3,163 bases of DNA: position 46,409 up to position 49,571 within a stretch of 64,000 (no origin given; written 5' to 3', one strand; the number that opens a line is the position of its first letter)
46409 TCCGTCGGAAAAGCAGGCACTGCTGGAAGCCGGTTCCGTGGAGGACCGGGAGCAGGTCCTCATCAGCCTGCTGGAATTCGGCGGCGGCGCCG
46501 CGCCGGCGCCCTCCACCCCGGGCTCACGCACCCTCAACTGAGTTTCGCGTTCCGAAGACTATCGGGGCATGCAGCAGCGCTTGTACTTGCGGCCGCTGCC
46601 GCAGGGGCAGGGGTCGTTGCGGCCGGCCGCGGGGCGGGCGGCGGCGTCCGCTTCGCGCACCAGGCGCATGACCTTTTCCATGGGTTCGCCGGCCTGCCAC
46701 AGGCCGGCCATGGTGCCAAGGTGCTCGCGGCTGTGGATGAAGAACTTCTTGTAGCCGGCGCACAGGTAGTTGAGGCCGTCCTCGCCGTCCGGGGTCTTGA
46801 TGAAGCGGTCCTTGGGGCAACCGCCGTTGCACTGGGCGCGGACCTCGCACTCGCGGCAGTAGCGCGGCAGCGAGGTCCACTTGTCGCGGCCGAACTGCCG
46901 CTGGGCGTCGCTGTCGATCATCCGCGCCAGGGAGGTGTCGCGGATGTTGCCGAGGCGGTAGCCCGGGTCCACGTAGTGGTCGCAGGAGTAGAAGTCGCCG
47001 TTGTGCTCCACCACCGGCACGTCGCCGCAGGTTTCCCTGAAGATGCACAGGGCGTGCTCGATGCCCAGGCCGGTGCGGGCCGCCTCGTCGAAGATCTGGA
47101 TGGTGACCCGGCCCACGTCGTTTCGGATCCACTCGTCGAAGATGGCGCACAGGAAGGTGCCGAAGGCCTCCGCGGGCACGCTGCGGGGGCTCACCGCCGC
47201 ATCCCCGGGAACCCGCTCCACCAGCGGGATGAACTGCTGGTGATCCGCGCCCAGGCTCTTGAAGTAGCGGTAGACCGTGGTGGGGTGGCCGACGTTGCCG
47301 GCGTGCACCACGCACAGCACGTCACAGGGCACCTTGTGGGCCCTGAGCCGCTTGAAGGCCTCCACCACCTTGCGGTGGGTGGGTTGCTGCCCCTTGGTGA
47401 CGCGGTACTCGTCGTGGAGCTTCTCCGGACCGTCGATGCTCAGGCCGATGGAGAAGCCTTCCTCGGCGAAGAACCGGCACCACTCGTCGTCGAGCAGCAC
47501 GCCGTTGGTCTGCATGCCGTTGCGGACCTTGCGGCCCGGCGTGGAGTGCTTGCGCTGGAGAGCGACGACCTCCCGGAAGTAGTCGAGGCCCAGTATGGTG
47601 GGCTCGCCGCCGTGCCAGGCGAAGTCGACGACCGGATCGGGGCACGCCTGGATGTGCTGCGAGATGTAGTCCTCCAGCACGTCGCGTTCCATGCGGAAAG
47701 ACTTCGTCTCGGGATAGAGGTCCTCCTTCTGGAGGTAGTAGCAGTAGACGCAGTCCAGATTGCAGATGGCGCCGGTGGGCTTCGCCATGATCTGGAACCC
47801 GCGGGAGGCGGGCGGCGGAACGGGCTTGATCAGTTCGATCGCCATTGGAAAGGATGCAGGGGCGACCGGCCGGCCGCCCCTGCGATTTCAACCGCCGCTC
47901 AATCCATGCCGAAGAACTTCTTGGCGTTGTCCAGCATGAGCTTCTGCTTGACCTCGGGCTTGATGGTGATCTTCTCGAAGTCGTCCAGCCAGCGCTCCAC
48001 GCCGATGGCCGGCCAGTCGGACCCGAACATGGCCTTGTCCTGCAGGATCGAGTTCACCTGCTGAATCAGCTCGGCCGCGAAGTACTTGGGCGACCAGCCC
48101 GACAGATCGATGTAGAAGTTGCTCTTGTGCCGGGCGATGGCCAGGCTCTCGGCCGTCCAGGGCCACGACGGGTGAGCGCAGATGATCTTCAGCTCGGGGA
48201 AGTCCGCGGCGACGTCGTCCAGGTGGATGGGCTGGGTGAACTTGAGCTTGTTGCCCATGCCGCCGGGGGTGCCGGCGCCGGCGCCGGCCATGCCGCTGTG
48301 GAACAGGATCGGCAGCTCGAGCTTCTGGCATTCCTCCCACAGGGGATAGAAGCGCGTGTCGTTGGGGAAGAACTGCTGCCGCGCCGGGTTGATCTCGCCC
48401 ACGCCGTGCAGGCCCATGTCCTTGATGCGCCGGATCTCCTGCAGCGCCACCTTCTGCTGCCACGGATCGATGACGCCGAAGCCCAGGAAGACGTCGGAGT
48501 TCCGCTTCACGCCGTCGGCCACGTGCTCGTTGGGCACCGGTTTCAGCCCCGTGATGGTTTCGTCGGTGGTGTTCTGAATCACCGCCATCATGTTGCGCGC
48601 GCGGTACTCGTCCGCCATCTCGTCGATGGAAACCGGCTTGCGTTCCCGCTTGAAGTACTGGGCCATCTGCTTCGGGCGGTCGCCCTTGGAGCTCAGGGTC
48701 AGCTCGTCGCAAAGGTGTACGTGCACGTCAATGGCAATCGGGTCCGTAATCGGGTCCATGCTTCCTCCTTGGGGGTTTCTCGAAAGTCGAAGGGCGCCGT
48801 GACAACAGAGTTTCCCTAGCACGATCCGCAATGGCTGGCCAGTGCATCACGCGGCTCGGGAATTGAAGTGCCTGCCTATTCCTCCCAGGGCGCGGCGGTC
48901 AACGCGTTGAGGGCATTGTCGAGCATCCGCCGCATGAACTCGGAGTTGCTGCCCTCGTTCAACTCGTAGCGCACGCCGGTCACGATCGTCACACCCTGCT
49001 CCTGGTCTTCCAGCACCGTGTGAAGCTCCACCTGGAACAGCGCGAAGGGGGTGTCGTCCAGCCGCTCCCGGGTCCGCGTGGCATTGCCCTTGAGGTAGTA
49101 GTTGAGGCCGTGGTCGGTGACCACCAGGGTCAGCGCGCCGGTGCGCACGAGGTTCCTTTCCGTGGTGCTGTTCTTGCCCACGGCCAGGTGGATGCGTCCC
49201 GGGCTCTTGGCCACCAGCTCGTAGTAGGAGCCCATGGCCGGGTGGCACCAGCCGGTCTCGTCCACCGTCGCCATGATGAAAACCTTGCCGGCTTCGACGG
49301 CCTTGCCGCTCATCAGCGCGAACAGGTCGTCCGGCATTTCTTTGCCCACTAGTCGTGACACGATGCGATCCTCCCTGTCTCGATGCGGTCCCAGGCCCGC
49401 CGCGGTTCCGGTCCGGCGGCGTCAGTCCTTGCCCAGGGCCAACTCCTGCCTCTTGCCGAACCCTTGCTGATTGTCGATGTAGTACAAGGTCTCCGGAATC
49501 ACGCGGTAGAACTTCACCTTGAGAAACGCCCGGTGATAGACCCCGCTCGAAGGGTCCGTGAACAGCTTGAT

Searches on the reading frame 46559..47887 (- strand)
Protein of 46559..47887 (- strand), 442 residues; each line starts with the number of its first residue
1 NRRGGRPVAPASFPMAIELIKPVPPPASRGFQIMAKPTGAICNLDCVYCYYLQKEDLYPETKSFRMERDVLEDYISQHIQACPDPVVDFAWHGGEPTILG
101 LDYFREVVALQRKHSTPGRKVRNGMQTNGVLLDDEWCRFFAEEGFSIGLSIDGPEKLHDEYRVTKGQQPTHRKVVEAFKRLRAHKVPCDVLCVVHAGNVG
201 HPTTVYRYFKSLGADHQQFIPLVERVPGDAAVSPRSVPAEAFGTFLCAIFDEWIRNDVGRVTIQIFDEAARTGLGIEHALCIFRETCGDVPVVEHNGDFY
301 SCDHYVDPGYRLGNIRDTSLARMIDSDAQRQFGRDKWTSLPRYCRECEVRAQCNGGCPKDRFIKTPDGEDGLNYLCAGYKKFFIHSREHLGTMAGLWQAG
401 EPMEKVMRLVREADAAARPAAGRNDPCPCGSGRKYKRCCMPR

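Call 86: search_protein_families(library=pfam, proteins=[window:46559-47887:-], max_evalue=0.0001)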
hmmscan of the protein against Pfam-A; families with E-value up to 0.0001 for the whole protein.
window:46559-47887:- (442 aa): 3 families
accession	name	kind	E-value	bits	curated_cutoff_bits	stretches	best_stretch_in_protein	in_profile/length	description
PF04055.27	Radical_SAM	-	6.3e-18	65.9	29.5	1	39-194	4-151/166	Radical SAM superfamily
PF02810.21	SEC-C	-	3e-10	40.2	20.4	1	423-441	1-19/19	SEC-C motif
PF13186.11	SPASM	-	1.1e-09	38.9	21.5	1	292-348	9-67/67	Iron-sulfur cluster-binding domain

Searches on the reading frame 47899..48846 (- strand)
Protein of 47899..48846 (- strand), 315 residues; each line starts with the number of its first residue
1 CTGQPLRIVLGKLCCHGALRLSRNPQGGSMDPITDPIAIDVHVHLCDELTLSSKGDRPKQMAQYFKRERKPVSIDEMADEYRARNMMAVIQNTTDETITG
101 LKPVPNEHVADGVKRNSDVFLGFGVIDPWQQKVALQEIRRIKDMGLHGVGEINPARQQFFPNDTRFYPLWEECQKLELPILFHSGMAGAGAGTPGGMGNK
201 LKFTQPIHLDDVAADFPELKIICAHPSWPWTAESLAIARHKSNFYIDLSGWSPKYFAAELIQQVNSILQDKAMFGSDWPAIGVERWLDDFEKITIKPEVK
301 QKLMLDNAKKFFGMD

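Call 86: search_protein_families(library=pfam, proteins=[window:47899-48846:-], max_evalue=0.0001)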
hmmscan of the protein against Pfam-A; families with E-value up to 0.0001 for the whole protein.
window:47899-48846:- (315 aa): 1 family
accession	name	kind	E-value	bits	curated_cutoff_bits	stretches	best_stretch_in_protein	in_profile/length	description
PF04909.20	Amidohydro_2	-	2.8e-47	162.3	26.4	1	39-313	1-288/289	Amidohydrolase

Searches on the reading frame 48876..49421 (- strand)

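Call 86: search_protein_families(library=pfam, proteins=[window:48876-49421:-], max_evalue=0.0001)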
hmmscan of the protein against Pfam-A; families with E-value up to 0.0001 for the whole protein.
window:48876-49421:- (181 aa): 0 families

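Call 91: search_protein_families(library=pfam, proteins=[window:48876-49421:-], max_evalue=0.01)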
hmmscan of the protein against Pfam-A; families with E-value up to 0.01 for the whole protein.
window:48876-49421:- (181 aa): 1 family
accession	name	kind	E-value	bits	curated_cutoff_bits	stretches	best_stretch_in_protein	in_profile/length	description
PF01243.27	PNPOx_N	-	0.00021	22.1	28.1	1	43-126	10-85/120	Pyridoxamine 5'-phosphate oxidase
